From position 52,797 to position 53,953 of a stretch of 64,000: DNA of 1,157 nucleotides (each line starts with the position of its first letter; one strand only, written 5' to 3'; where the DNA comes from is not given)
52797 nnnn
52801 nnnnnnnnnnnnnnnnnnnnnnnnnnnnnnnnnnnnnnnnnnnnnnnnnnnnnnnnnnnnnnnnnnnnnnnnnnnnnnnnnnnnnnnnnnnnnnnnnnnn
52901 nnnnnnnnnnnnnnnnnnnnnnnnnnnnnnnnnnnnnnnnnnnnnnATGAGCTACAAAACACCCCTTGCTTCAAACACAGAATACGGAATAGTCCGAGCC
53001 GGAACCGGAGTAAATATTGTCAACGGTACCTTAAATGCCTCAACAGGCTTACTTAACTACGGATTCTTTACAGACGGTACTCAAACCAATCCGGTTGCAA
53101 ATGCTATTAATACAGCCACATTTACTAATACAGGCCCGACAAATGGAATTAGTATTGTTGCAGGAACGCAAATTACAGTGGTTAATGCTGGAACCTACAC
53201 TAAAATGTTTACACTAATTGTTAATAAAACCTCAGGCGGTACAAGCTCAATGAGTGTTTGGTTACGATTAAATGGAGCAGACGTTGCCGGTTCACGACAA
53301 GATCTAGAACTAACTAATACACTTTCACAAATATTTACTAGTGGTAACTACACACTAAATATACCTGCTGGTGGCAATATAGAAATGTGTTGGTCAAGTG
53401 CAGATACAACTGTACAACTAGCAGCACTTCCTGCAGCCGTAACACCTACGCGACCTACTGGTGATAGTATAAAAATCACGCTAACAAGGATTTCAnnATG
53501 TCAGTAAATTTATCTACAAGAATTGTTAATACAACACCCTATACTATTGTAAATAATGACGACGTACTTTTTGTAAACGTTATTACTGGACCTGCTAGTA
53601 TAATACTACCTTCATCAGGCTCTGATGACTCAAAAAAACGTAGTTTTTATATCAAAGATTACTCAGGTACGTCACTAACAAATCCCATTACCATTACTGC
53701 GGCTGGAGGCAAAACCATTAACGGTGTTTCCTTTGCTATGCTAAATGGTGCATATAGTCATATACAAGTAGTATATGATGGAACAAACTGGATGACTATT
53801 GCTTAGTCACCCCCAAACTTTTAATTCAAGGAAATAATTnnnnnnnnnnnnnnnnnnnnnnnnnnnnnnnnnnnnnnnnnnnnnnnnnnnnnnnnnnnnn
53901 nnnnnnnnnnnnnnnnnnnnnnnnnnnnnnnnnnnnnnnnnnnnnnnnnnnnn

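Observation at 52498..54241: Family of three small paralogous proteins (one with a collagen-like GPP repeat) sharing TNPITI and VYSGxxW motifs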

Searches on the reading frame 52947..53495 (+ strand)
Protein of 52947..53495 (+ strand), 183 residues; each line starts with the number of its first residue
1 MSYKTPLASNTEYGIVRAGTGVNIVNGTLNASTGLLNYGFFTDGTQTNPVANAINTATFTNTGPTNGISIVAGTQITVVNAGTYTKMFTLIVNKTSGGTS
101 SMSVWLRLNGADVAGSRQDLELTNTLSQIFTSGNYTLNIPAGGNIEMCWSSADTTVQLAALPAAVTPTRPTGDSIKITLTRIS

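Call 4: search_protein_families(library=pfam, proteins=[window:52947-53495:+], max_evalue=1)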
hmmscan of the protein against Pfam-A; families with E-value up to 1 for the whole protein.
window:52947-53495:+ (183 aa): 0 families

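Call 5: search_protein_families(library=phrogs, proteins=[window:52947-53495:+], max_evalue=1)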
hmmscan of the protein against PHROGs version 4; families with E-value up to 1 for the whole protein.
window:52947-53495:+ (183 aa): 2 families
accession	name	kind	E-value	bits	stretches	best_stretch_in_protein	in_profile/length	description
phrog_3614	-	unknown function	0.045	14.3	1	63-147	80-164/204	-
phrog_38732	-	unknown function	0.2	12.7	1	5-33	55-84/86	-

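Call 26: find_homologous_proteins(query=window:52947-53495:+, max_evalue=0.001)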
Query window:52947-53495:+ (183 aa): 799 proteins with E <= 0.001 among 1239 candidates; the best 120 are listed.
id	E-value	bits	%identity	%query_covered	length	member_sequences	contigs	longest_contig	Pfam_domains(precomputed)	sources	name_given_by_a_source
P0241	2.5e-109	381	100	100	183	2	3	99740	-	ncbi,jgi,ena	jgi:hypothetical protein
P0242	2.6e-107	374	98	100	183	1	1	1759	-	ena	-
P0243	1.4e-106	372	97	100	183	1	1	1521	-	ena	-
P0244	3.7e-105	367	95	100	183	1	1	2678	-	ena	-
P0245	1.7e-104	365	95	100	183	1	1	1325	-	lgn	-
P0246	4.7e-104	363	95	100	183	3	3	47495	-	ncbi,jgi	jgi:hypothetical protein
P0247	4.8e-104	363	94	100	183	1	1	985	-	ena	-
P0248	6.2e-104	363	94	100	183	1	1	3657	-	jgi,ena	-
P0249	2.7e-102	358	93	100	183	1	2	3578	-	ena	-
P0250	4.6e-102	357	92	100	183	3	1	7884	-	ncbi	ncbi:MAG: hypothetical protein ACOVLB_05415 [Candidatus Nanopelagicus sp.]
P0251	1.3e-101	356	91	100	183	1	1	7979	-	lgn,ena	-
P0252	1.5e-101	355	91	100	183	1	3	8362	-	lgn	-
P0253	3.1e-101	354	91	100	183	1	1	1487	-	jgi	jgi:hypothetical protein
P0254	8.2e-101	353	91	100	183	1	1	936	-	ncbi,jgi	jgi:hypothetical protein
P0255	3.0e-97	341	89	100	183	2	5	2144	-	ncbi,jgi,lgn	jgi:hypothetical protein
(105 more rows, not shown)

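Call 30: search_solved_structures(query=A3, max_evalue=10, show_alignments=2)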
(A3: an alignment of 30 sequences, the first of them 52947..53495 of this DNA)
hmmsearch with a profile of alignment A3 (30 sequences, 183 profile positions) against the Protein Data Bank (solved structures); distinct sequences matched with E-value up to 10: 3.
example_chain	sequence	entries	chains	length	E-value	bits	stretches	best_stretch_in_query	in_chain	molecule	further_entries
1gm1_A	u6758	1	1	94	0.41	13.4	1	57-122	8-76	PROTEIN TYROSINE PHOSPHATASE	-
1vj6_A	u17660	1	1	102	0.51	13.1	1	57-122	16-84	protein-tyrosine-phosphatase (nonreceptor type 13)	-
36qu_b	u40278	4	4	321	1.4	11.7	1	109-140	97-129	V-type proton ATPase subunit AP1 fragment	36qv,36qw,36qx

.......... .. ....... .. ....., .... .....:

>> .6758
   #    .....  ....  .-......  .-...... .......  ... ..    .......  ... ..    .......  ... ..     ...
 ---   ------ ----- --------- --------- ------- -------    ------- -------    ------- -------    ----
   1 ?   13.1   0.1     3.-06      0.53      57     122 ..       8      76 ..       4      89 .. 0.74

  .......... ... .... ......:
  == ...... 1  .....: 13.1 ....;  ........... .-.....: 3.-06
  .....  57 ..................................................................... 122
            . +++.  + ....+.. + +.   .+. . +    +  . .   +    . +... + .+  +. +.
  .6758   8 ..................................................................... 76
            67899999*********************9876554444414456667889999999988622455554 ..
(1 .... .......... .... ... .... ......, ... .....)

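Call 38: predict_structure(alignment_id=A3)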
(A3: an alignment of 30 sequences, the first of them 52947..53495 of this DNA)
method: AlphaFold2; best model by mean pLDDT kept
length: 183 residues; sequences in the alignment: 30
mean_pLDDT: 58.1   pTM: 0.52
mean pLDDT of the five models: 58.1, 56.3, 54.3, 49.9, 48.7
residues with pLDDT >= 90: 0; 70-90: 51; 50-70: 76; < 50: 56
segments of 3 or more residues with pLDDT < 50: 1-9, 11-18, 33-51, 160-174
pLDDT, mean of each block of 10 residues (from residue 1): 39 46 55 37 38 63 56 71 66 69 78 75 59 67 77 63 34 52 65
secondary structure, 60 per line:
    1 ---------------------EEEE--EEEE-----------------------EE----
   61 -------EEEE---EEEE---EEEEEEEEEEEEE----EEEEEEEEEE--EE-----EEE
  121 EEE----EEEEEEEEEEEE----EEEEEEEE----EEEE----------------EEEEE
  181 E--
elements in order: E22-25 E28-31 E68-71 E75-78 E82-94 E99-108 E118-123 E128-139 E144-151 E156-159 E176-181

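Call 59: search_dna_similar(query=window:52947-53495:+, collection=phages, mode=protein, max_evalue=0.01, max_rows=20)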
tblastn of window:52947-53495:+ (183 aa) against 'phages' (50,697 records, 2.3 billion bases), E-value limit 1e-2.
Records with a match: 7; places in all: 7; records where one place covers at least 80% of the query: 0.
Best place of each record, by identity: <60% 7.
By first word of the organism name: Caudoviricetes 5; Acinetobacter 2.
By host as written in the record: - 5; Acinetobacter soli KZ-1 2.
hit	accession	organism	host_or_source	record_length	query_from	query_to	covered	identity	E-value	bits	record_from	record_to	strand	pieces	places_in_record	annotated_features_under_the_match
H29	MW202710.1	Caudoviricetes sp.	Manatee Spring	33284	38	183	80%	28.3%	3e-6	52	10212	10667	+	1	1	hypothetical protein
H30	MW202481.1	Caudoviricetes sp.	Manatee Spring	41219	65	183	65%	29.0%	9e-11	65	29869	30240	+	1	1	none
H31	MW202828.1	Caudoviricetes sp.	Manatee Spring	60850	65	182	64%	26.4%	3e-6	52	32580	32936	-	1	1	hypothetical protein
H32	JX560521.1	Acinetobacter phage phiAC-1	Acinetobacter soli KZ-1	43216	66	170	57%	28.7%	3e-4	46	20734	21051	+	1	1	hypothetical protein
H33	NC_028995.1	Acinetobacter phage phiAC-1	Acinetobacter soli KZ-1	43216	66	170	57%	28.7%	3e-4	46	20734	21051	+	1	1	hypothetical protein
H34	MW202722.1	Caudoviricetes sp.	Manatee Spring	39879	66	183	64%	23.0%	5e-5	49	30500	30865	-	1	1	phage-associated hyaluronidase-like protein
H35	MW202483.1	Caudoviricetes sp.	Manatee Spring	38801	74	182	60%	23.9%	2e-3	44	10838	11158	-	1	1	hypothetical protein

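Call 61: get_annotated_region(hit=H33, flank=6000)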
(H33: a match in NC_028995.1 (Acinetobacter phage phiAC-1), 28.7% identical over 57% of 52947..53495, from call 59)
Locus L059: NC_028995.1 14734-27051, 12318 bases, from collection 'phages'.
description: Acinetobacter phage phiAC-1, complete genome.
organism: Acinetobacter phage phiAC-1 (NCBI taxid 1229760)
taxonomy: Viruses; Duplodnaviria; Heunggongvirae; Uroviricota; Caudoviricetes
host: Acinetobacter soli KZ-1; source: sewage water; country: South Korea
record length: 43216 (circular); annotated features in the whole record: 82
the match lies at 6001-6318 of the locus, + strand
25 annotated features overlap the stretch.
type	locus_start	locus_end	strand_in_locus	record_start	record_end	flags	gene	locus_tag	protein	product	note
CDS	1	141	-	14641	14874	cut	-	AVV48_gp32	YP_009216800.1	hypothetical protein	-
CDS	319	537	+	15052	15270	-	-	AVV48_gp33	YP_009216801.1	hypothetical protein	-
CDS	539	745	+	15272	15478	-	-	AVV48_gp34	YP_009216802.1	hypothetical protein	-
CDS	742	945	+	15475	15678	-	-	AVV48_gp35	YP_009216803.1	hypothetical protein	-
CDS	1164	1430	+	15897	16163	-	-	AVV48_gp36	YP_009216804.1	hypothetical protein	-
CDS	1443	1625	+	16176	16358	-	-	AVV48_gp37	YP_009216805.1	hypothetical protein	-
CDS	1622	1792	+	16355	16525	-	-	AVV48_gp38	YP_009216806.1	hypothetical protein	-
CDS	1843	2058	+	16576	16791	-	-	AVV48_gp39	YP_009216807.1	hypothetical protein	-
CDS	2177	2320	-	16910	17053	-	-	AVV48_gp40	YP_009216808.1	hypothetical protein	-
CDS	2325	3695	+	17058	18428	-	-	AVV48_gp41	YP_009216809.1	head maturation protease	-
CDS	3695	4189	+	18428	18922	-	-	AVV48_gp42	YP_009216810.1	minor head protein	-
CDS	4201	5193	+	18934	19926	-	-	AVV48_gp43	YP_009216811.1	major head protein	-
CDS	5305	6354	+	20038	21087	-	-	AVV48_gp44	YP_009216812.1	hypothetical protein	-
CDS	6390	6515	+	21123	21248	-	-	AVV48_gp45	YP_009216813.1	hypothetical protein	-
CDS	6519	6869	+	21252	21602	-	-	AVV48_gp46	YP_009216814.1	hypothetical protein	-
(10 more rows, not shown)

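Call 63: search_protein_families(library=phrogs, proteins=[L059:5305-6351:+], max_evalue=0.01)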
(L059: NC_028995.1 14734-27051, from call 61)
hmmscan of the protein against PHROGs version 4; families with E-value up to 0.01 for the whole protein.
L059:5305-6351:+ (349 aa): 2 families
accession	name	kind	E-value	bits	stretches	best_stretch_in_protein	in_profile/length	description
phrog_2012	-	tail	5.1e-05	24.2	1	1-54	1-53/212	minor tail protein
phrog_3614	-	unknown function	6.9e-05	23.5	1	210-347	58-201/204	-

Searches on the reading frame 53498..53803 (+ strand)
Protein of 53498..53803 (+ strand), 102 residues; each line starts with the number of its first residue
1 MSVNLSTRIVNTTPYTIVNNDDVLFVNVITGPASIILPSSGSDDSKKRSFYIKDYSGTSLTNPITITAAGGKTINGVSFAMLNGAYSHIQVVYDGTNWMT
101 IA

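Call 4: search_protein_families(library=pfam, proteins=[window:53498-53803:+], max_evalue=1)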
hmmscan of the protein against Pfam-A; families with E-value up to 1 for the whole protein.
window:53498-53803:+ (102 aa): 1 family
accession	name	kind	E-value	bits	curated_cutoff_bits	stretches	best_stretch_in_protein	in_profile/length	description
PF07880.17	T4_gp9_10_N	-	8.2e-05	23.2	25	1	35-91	93-150/175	Bacteriophage T4 gp9/10-like protein, N-terminal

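Call 5: search_protein_families(library=phrogs, proteins=[window:53498-53803:+], max_evalue=1)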
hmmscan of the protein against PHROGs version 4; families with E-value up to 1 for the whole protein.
window:53498-53803:+ (102 aa): 2 families
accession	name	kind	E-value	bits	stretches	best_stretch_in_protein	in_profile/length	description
phrog_20556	-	tail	4.6e-06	26.9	1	10-100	305-394/528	baseplate protein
phrog_958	-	tail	0.005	16.2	1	25-93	69-137/606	baseplate wedge subunit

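Call 9: search_dna_similar(query=window:53498-53803:+, collection=phages, mode=protein, max_evalue=0.01, max_rows=30)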
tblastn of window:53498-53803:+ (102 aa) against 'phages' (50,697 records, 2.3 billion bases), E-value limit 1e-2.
Records with a match: 12; places in all: 12; records where one place covers at least 80% of the query: 7.
Best place of each record, by identity: <60% 12.
By first word of the organism name: Ralstonia 5; Haloarcula 2; Escherichia 1; Microcystis 1; Salicola 1; Virus 1; Thermocrinis 1.
By host as written in the record: Haloarcula hispanica 2; Ralstonia pseudosolanacearum I-15 (MT017) 2; Ralstonia solanacearum 2; Escherichia coli 1; Cyanobacteria 1; Salicola sp. PV4 1; - 1; Thermocrinis 1; and 1 more.
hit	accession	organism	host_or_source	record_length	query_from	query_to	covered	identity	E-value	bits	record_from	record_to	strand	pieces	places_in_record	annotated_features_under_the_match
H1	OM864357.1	Escherichia phage ZH5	Escherichia coli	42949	12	102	89%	35.2%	4e-3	40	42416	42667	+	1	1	hypothetical protein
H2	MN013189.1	Microcystis phage Mic1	Cyanobacteria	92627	25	98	73%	38.3%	2e-5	47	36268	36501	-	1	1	minor tail protein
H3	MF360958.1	Salicola phage SCTP-2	Salicola sp. PV4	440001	33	101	68%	40.6%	9e-6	48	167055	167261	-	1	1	162: hypothetical protein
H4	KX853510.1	Virus Rctr197k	enrichment culture DAMO/AAA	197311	9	98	88%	29.3%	1e-2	39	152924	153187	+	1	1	hypothetical protein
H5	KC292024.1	Haloarcula hispanica tailed virus 2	Haloarcula hispanica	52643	21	99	77%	32.5%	4e-3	40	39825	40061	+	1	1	62: hypothetical protein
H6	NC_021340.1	Haloarcula hispanica tailed virus 2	Haloarcula hispanica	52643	21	99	77%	32.5%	4e-3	40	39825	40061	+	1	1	62: baseplate protein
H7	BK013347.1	Thermocrinis Great Boiling Spring virus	Thermocrinis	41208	23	101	77%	30.4%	5e-3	40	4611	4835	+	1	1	T7 tail fiber protein | hypothetical protein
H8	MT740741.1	Ralstonia phage Hennie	Ralstonia pseudosolanacearum I-31 ...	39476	11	102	90%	26.1%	3e-3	40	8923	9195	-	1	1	hypothetical protein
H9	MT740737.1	Ralstonia phage Firinga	Ralstonia pseudosolanacearum I-15 ...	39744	11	102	90%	26.1%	3e-3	40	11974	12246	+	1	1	hypothetical protein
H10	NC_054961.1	Ralstonia phage Firinga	Ralstonia pseudosolanacearum I-15 ...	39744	11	102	90%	26.1%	3e-3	40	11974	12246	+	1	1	hypothetical protein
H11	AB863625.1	Ralstonia phage RSK1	Ralstonia solanacearum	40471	11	102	90%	26.1%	3e-3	40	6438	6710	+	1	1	hypothetical protein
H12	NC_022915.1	Ralstonia phage RSK1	Ralstonia solanacearum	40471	11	102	90%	26.1%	3e-3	40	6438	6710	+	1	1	hypothetical protein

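Call 80: get_annotated_region(hit=H12, flank=3500)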
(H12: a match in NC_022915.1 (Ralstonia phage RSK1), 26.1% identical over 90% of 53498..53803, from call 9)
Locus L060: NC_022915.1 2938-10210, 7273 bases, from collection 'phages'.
description: Ralstonia phage RSK1 DNA, complete genome.
organism: Ralstonia phage RSK1 (NCBI taxid 1417599)
taxonomy: Viruses; Duplodnaviria; Heunggongvirae; Uroviricota; Caudoviricetes; Firingavirus; Firingavirus RSK1
host: Ralstonia solanacearum; source: -; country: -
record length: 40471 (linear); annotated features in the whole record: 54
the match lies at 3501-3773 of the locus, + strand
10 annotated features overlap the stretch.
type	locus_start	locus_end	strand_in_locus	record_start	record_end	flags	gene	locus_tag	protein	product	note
CDS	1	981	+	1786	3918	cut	-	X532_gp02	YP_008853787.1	portal protein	ORF2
CDS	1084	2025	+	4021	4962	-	-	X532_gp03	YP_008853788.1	head scaffolding protein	ORF3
CDS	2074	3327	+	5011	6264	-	-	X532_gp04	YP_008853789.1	major head protein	ORF4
CDS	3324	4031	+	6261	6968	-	-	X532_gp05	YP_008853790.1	hypothetical protein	ORF5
CDS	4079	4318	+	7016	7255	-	-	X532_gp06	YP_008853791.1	hypothetical protein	ORF6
CDS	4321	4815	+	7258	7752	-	-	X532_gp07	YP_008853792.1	head-tail adaptor Ad3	ORF7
CDS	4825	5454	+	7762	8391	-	-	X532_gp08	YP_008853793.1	hypothetical protein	ORF8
CDS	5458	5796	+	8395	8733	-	-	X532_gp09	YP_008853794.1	hypothetical protein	ORF9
CDS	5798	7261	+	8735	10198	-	-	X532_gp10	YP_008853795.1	head closure Hc3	ORF10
CDS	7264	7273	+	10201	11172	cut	-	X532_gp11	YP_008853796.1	hypothetical protein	ORF11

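Call 81: get_annotated_region(hit=H1, flank=4000)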
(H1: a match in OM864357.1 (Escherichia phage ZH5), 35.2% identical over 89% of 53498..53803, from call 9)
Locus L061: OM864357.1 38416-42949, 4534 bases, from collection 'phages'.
description: Escherichia phage ZH5, complete genome.
organism: Escherichia phage ZH5 (NCBI taxid 2924930)
taxonomy: Viruses; Duplodnaviria; Heunggongvirae; Uroviricota; Caudoviricetes; Autographiviridae; Slopekvirinae; Drulisvirus
host: Escherichia coli; source: pig farm; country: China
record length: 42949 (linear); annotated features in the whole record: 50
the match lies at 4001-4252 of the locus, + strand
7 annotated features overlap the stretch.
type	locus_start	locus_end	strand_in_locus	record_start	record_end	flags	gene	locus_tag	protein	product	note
CDS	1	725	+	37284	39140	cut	-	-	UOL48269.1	DNA packaging protein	-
CDS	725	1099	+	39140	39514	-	-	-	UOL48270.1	hypothetical protein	-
CDS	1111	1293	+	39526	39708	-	-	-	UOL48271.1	hypothetical protein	-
CDS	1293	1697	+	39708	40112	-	-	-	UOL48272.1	hypothetical protein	-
CDS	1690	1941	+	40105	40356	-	-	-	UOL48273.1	hypothetical protein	-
CDS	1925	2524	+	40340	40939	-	-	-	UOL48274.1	lysozyme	-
CDS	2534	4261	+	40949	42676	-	-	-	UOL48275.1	hypothetical protein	-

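Call 82: get_annotated_region(hit=H2, flank=5000)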
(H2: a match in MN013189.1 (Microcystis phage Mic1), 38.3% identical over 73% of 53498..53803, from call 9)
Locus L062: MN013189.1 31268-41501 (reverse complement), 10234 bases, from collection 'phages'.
description: Microcystis phage Mic1, complete genome.
organism: Microcystis phage Mic1 (NCBI taxid 2587456)
taxonomy: Viruses; Duplodnaviria; Heunggongvirae; Uroviricota; Caudoviricetes
host: Cyanobacteria; source: Water samples; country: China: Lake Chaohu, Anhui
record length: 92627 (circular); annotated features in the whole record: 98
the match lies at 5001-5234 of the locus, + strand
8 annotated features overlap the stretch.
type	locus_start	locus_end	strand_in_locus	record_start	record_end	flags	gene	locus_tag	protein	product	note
CDS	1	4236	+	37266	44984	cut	-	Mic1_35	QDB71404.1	tail tape measure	-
CDS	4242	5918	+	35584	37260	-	-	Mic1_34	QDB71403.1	minor tail protein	-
CDS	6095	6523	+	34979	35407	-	-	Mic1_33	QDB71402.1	hypothetical protein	-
CDS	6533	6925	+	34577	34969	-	-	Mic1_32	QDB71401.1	minor tail protein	-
CDS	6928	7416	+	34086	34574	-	-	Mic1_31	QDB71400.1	tail protein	Phage tail L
CDS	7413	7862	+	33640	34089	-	-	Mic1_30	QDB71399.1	peptidoglycan endopeptidase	-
CDS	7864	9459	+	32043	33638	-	-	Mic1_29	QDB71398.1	hypothetical protein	-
CDS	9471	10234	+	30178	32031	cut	-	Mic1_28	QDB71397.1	tail protein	-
